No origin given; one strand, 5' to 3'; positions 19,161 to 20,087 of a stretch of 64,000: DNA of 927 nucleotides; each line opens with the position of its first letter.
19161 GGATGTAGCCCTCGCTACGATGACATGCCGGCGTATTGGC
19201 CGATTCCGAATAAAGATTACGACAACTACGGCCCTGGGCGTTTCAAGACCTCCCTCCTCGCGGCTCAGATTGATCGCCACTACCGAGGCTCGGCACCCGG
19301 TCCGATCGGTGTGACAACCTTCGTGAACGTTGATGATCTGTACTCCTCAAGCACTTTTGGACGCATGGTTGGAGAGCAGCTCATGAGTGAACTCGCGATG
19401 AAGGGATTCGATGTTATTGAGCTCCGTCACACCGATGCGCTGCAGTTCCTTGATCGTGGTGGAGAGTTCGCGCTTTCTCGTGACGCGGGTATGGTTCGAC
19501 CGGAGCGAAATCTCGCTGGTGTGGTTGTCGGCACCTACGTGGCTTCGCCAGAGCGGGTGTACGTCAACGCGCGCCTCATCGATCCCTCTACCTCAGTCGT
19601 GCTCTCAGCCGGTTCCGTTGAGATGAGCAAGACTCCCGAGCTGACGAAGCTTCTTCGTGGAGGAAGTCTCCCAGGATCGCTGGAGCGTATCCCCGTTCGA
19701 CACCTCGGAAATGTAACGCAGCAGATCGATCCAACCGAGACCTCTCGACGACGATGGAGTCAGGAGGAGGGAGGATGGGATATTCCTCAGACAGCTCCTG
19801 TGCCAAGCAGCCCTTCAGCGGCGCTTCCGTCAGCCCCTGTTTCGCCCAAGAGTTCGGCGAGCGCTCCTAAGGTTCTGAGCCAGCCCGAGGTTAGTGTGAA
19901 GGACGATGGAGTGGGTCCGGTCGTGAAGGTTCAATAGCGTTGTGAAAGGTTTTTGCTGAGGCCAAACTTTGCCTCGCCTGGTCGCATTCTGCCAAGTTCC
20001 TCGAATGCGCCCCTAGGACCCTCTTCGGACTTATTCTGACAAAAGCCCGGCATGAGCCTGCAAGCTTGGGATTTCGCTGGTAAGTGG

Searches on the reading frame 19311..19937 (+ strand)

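Call 110: search_protein_families(library=pfam, max_evalue=0.001, proteins=[window:19311-19937:+])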
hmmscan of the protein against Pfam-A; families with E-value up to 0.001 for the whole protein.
window:19311-19937:+ (208 aa): 1 family
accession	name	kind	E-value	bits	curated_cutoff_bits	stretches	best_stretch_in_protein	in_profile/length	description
PF17680.6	FlgO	-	3.3e-29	101.8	22.6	1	1-107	22-127/130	FlgO protein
